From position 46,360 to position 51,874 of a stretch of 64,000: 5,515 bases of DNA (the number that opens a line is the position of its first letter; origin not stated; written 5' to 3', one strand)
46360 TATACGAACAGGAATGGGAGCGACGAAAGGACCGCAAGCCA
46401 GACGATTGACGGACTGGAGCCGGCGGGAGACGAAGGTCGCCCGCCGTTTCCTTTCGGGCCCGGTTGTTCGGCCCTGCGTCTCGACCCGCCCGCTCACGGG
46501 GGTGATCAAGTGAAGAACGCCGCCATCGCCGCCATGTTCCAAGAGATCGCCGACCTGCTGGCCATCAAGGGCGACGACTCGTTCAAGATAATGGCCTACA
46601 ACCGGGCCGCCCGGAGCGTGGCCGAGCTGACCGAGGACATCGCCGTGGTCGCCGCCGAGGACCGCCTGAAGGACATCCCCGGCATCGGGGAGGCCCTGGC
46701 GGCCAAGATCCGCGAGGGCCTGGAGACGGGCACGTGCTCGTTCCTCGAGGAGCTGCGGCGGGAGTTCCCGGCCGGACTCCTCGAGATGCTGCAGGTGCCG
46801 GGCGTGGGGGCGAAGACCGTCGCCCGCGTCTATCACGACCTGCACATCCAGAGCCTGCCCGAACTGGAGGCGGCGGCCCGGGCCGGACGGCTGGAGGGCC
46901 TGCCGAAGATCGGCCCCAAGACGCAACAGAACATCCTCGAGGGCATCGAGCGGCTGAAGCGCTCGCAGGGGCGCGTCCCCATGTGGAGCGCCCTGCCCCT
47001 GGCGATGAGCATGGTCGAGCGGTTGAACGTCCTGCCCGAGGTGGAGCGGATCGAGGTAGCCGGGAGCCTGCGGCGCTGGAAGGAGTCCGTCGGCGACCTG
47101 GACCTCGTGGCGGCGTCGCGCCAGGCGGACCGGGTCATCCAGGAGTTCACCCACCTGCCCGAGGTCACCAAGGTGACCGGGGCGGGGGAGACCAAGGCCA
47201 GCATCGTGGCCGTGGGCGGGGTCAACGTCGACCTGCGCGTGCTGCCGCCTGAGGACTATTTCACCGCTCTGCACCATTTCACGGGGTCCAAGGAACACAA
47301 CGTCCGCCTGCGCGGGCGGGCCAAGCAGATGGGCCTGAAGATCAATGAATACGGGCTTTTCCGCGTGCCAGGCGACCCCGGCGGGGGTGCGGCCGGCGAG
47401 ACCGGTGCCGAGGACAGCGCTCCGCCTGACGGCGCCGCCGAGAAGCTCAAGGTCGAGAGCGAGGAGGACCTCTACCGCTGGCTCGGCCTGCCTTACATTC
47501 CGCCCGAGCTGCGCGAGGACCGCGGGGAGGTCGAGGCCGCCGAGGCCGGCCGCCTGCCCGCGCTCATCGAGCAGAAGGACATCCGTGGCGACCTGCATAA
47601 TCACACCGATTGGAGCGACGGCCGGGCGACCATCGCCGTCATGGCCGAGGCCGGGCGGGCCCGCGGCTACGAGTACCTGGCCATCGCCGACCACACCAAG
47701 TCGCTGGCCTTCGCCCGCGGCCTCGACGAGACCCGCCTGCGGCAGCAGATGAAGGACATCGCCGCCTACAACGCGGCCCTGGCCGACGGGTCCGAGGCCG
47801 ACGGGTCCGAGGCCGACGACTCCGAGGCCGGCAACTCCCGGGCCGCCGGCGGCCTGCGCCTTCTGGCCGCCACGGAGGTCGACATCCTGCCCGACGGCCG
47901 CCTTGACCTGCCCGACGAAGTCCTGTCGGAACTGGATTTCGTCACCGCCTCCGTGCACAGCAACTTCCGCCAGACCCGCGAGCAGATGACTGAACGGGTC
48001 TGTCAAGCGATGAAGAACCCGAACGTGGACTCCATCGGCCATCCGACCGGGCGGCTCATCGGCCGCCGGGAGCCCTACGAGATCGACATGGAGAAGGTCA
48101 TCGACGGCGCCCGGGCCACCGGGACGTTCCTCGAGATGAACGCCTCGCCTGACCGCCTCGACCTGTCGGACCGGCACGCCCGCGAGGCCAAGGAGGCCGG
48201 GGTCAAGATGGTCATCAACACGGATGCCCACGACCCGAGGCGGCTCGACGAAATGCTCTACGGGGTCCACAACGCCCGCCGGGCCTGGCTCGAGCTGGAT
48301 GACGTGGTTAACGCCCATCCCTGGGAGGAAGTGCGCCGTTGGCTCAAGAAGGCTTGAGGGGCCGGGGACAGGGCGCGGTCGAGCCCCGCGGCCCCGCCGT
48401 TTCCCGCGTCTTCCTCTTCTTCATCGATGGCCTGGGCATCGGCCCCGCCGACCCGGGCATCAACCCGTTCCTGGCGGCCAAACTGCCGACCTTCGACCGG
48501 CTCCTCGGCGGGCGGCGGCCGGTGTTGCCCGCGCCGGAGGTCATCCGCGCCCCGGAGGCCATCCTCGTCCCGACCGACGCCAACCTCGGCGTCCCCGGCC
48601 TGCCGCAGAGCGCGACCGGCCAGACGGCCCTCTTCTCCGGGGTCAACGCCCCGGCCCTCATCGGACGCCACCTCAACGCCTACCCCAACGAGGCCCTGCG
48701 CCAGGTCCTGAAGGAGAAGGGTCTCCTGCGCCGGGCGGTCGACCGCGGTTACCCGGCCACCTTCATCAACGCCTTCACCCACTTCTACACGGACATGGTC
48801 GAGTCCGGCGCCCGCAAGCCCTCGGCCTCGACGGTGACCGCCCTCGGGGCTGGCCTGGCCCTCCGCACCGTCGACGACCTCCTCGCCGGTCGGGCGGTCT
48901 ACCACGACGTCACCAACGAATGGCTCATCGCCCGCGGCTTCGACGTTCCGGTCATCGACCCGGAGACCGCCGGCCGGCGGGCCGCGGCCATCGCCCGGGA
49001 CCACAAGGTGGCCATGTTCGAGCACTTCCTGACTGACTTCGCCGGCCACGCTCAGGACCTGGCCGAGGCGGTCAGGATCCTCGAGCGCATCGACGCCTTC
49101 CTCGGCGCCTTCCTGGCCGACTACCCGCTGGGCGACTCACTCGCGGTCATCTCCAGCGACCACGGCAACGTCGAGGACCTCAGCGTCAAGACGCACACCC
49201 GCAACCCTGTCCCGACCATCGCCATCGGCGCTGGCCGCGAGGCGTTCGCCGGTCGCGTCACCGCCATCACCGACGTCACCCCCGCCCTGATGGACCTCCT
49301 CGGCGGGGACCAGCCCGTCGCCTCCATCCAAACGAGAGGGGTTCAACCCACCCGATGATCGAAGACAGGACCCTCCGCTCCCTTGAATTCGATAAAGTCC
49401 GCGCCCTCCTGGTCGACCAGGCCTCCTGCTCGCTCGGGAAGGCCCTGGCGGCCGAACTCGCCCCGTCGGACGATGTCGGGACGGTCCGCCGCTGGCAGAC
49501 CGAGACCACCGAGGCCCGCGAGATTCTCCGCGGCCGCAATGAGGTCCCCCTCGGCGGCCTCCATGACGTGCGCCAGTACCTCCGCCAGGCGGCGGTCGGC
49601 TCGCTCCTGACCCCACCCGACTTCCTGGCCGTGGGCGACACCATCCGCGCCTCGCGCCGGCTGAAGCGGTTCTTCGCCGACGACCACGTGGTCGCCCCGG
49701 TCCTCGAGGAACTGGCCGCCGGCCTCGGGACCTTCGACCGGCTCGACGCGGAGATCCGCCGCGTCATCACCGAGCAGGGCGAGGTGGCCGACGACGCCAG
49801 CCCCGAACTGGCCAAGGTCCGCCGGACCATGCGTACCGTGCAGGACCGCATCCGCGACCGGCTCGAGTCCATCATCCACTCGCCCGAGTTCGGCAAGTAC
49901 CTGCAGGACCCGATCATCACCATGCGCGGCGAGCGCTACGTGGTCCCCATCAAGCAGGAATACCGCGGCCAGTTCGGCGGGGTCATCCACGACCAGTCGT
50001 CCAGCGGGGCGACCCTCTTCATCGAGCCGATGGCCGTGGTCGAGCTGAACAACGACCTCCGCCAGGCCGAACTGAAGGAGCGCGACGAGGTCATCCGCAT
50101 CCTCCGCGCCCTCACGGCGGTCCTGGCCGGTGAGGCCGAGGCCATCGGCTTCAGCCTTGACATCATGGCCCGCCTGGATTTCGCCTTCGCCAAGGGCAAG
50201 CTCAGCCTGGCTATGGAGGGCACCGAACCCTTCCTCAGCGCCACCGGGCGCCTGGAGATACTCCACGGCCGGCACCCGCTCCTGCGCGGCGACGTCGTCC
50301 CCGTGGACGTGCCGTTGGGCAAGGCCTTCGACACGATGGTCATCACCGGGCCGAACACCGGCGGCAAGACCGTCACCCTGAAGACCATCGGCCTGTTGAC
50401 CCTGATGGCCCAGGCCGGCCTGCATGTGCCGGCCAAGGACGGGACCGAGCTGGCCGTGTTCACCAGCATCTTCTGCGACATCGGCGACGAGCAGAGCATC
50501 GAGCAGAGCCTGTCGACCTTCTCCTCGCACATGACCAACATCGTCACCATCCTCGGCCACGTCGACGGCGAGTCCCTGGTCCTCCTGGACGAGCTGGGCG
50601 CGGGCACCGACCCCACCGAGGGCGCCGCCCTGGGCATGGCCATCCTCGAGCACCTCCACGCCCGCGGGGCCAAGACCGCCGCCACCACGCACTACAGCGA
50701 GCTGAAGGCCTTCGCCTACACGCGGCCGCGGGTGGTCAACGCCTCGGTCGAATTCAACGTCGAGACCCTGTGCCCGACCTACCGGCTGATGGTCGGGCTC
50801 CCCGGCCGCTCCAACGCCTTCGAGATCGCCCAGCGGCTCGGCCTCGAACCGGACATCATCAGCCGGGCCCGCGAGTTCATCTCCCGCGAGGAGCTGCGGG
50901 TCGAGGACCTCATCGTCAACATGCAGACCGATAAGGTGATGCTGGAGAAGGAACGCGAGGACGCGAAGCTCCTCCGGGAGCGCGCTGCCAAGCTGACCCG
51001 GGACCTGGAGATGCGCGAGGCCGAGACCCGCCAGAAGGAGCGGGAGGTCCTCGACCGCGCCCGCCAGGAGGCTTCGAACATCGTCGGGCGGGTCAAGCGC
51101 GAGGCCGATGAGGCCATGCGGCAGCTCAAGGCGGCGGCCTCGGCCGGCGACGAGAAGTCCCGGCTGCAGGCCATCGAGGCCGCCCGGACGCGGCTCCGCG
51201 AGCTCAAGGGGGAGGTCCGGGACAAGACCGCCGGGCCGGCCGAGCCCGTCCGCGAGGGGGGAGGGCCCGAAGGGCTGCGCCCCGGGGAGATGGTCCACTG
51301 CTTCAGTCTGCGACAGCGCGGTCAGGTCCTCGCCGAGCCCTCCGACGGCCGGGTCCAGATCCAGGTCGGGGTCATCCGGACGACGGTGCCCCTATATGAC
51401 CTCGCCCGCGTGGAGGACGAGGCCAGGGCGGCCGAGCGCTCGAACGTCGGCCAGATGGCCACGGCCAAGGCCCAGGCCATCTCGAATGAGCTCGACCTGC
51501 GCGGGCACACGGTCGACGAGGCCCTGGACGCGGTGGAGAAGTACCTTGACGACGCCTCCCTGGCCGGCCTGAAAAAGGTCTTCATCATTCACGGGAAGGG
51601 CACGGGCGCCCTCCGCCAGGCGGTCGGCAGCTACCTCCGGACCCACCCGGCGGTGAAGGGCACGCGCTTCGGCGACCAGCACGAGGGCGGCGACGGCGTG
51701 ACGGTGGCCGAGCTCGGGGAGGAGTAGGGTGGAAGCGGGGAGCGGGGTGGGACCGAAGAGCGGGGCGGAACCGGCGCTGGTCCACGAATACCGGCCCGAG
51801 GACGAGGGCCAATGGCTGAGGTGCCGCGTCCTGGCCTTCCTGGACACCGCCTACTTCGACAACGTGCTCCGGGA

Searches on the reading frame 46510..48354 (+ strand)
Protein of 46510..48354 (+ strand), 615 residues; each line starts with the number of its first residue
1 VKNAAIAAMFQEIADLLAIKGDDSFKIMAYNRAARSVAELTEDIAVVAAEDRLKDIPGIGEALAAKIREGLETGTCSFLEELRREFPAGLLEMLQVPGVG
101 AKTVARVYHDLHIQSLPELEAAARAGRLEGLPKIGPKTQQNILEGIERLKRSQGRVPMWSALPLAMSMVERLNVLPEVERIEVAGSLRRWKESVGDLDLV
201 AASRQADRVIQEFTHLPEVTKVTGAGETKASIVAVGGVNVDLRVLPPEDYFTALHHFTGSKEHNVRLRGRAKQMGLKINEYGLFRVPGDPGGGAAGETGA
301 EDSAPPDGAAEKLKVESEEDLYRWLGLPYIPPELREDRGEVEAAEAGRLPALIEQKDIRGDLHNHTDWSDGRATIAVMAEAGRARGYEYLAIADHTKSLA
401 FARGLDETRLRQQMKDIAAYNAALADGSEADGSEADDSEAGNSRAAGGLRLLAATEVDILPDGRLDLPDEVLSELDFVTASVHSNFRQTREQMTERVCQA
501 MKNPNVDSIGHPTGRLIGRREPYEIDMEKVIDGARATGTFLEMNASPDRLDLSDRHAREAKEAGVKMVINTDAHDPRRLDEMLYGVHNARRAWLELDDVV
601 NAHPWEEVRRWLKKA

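Call 9: search_protein_families(library=pfam, proteins=[window:46510-48354:+], max_evalue=0.00001)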
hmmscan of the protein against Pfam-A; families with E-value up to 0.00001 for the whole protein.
window:46510-48354:+ (615 aa): 5 families
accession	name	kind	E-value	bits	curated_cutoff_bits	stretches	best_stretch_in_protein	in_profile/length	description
PF14791.11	DNA_pol_B_thumb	-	1.2e-23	83.2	25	1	253-336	1-63/63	DNA polymerase beta thumb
PF14716.13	HHH_8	-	2.8e-22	79.3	30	1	1-76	1-73/73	Helix-hairpin-helix domain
PF14520.12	HHH_5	-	1.2e-12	48.5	27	1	91-146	2-55/57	Helix-hairpin-helix domain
PF00633.29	HHH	-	3.2e-08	33.4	24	0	82-107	2-27/30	Helix-hairpin-helix motif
PF02811.25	PHP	-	2.5e-06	28.4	26.4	1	361-544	1-162/164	PHP domain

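Call 31: find_homologous_proteins(query=window:46510-48354:+, max_evalue=1e-100)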
Query window:46510-48354:+ (615 aa): 7435 proteins with E <= 1e-100 among 8000 candidates; the best 120 are listed.
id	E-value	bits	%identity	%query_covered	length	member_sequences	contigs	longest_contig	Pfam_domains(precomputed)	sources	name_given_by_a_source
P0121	0.0e+0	1346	100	99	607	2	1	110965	PF14520.13,PF14716.14,PF02811.27,PF00633.30,PF14791.12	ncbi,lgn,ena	-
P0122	0.0e+0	1250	93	100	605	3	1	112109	PF14520.13,PF14716.14,PF02811.27,PF00633.30,PF14791.12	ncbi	ncbi:MAG: helix-hairpin-helix domain-containing protein [Bacillota bacterium]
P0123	0.0e+0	1139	83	100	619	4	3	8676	PF14520.13,PF14716.14,PF02811.27,PF14791.12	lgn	-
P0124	0.0e+0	1027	77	100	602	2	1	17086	PF14520.13,PF14716.14,PF02811.27,PF11731.15,PF00633.30,PF14791.12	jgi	-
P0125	1.8e-283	960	73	100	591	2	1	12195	PF14520.13,PF14716.14,PF02811.27,PF14791.12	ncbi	ncbi:MAG TPA: DNA polymerase/3'-5' exonuclease PolX [Bacillota bacterium]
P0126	1.6e-189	650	52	100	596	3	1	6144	PF12826.14,PF14520.13,PF11798.15,PF14716.14,PF02811.27,PF11731.15,PF00633.30,PF14791.12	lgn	-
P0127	1.6e-181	623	53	100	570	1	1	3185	PF14520.13,PF14716.14,PF02811.27,PF14791.12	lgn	-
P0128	2.4e-181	623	51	100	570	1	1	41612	PF14520.13,PF14716.14,PF02811.27,PF00633.30,PF14791.12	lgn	-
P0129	5.5e-181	621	52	100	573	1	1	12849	PF14520.13,PF14716.14,PF02811.27,PF14791.12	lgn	-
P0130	3.7e-180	619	52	100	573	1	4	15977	PF14520.13,PF14716.14,PF02811.27,PF14791.12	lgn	-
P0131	1.3e-179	617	53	100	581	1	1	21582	PF10391.16,PF14520.13,PF14716.14,PF02811.27,PF14791.12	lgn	-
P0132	4.9e-178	612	52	100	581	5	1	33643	PF10391.16,PF14520.13,PF14716.14,PF02811.27,PF14791.12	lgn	-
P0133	5.2e-178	612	50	100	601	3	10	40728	PF14520.13,PF14716.14,PF02811.27,PF00633.30,PF14791.12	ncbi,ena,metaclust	metaclust:\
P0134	8.2e-178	611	50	100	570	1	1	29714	PF14520.13,PF14716.14,PF02811.27,PF00633.30,PF14791.12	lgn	-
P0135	1.3e-177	610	50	100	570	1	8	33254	PF14520.13,PF14716.14,PF02811.27,PF00633.30,PF14791.12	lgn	-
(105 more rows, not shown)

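Call 33: find_encoding_contigs(protein=P0122, flank=10000, max_places=1)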
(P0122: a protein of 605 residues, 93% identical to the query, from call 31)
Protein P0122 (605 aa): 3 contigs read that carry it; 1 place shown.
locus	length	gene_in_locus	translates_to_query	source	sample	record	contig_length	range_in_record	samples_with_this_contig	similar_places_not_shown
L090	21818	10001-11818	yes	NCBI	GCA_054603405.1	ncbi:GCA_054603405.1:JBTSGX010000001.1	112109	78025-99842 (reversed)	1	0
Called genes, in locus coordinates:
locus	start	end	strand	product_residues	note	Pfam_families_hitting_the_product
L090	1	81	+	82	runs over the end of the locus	-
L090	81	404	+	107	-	PF13187:Fer4_9 (faint), PF12838:Fer4_7 (faint), PF13484:Fer4_16 (faint), PF13746:Fer4_18 (faint), PF14697:Fer4_21 (faint), PF13237:Fer4_10 (weak), PF13183:Fer4_8, PF13534:Fer4_17 (weak), +3 more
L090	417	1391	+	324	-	PF02754:CCG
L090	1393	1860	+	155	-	PF02635:DsrE, PF13686:DrsE_2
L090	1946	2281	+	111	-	PF01022:HTH_5 (weak)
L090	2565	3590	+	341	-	PF02912:Phe_tRNA-synt_N, PF01409:tRNA-synt_2d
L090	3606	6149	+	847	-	PF01588:tRNA_bind, PF03483:B3_4, PF03484:B5, PF17759:tRNA_synthFbeta, PF03147:FDX-ACB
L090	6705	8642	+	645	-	PF00005:ABC_tran, PF00006:ATP-synt_ab (faint), PF02463:SMC_N (faint), PF13555:AAA_29 (faint), PF05729:NACHT (faint), PF12848:ABC_tran_Xtn, PF00005:ABC_tran, PF16326:ABC_tran_CTD, +2 more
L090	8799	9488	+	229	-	PF01966:HD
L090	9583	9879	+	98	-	PF05164:ZapA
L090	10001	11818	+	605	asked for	PF14716:HHH_8, PF00633:HHH (faint), PF14520:HHH_5 (weak), PF14791:DNA_pol_B_thumb, PF02811:PHP (weak)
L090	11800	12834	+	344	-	PF01676:Metalloenzyme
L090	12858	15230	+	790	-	PF00488:MutS_V, PF20297:MSSS, PF01713:Smr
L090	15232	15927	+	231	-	PF00583:Acetyltransf_1, PF13527:Acetyltransf_9, PF13673:Acetyltransf_10, PF13508:Acetyltransf_7, PF08445:FR47 (weak)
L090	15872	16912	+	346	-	PF20903:SPL, PF04055:Radical_SAM (weak)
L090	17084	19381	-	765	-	PF00912:Transgly, PF00905:Transpeptidase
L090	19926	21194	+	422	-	PF00579:tRNA-synt_1b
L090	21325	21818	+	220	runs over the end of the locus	PF09560:Spore_YunB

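Call 34: find_encoding_contigs(protein=P0124, flank=10000, max_places=1)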
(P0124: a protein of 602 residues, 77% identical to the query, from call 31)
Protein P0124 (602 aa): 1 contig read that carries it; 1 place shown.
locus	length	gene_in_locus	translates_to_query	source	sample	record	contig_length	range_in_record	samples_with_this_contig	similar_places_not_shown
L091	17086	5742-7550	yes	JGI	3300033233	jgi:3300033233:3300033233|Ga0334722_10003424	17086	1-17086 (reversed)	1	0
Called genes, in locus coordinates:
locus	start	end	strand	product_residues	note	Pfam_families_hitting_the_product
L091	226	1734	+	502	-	PF00324:AA_permease, PF13520:AA_permease_2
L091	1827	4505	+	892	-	PF02702:KdpD, PF13493:DUF4118, PF13492:GAF_3, PF00512:HisKA, PF02518:HATPase_c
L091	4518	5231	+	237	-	PF00072:Response_reg, PF00486:Trans_reg_C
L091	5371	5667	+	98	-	PF05164:ZapA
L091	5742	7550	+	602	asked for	PF14716:HHH_8, PF00633:HHH (faint), PF11731:Cdd1 (faint), PF14520:HHH_5, PF14791:DNA_pol_B_thumb, PF02811:PHP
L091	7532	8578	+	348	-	PF01676:Metalloenzyme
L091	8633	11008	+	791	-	PF00488:MutS_V, PF20297:MSSS, PF01713:Smr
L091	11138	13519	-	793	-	PF00912:Transgly, PF00905:Transpeptidase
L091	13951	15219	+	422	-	PF00579:tRNA-synt_1b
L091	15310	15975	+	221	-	PF09560:Spore_YunB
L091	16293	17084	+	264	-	?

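Call 35: find_encoding_contigs(protein=P0125, flank=10000, max_places=1)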
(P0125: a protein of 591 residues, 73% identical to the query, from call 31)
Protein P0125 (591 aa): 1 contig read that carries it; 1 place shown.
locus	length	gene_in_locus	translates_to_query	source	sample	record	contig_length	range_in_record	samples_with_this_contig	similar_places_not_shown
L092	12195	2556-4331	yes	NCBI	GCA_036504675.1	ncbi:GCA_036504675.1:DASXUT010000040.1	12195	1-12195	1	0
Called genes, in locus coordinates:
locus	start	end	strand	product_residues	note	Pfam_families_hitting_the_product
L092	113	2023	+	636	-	PF00005:ABC_tran, PF00006:ATP-synt_ab (faint), PF02463:SMC_N (faint), PF13191:AAA_16 (faint), PF13555:AAA_29 (faint), PF12848:ABC_tran_Xtn, PF00005:ABC_tran, PF16326:ABC_tran_CTD, +1 more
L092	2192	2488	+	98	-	PF05164:ZapA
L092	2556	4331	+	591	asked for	PF14716:HHH_8, PF14520:HHH_5 (weak), PF14791:DNA_pol_B_thumb, PF02811:PHP (weak)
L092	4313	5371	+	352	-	PF01676:Metalloenzyme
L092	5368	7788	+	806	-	PF00488:MutS_V, PF20297:MSSS, PF01713:Smr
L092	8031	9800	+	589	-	PF20148:DUF6531, PF25023:TEN_YD-shell (weak), PF05593:RHS_repeat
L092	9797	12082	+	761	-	-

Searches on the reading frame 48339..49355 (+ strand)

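Call 9: search_protein_families(library=pfam, proteins=[window:48339-49355:+], max_evalue=0.00001)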
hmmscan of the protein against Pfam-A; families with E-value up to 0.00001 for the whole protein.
window:48339-49355:+ (339 aa): 1 family
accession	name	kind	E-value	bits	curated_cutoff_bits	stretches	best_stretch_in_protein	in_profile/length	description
PF01676.23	Metalloenzyme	-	1.9e-19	70.6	24.3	1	232-322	157-249/252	Metalloenzyme superfamily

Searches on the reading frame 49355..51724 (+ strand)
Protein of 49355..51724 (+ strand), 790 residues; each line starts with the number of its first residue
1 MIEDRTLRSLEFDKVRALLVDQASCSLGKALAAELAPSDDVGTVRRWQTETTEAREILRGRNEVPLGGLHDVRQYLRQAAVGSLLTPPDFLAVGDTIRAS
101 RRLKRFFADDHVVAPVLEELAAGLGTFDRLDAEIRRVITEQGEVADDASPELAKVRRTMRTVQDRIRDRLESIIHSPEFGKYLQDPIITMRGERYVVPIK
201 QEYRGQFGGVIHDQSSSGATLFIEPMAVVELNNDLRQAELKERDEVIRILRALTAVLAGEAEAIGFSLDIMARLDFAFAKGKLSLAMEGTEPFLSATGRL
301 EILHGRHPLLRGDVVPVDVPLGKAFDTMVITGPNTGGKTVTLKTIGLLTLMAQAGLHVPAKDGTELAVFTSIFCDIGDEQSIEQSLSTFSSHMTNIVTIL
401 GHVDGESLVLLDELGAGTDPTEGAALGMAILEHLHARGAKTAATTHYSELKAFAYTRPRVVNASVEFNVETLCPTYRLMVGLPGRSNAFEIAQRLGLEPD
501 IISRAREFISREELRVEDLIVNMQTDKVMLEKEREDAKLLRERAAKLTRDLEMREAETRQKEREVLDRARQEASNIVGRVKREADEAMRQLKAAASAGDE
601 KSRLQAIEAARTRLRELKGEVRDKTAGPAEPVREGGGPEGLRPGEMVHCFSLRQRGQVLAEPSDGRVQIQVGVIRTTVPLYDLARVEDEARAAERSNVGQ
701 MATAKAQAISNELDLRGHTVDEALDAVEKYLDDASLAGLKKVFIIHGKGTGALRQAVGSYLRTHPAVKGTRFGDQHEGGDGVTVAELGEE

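Call 9: search_protein_families(library=pfam, proteins=[window:49355-51724:+], max_evalue=0.00001)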
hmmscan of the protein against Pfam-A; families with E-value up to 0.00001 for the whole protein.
window:49355-51724:+ (790 aa): 3 families
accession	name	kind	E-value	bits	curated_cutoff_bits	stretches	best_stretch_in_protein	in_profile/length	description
PF00488.27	MutS_V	-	2.4e-36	125.9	30.2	1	328-510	1-185/188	MutS domain V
PF01713.27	Smr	-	1.9e-26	92.5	25.7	1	713-787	1-76/77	Smr domain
PF20297.4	MSSS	-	1.2e-08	34.9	26.8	1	643-683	1-42/42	MutS2 and Smr-associated SH3 domain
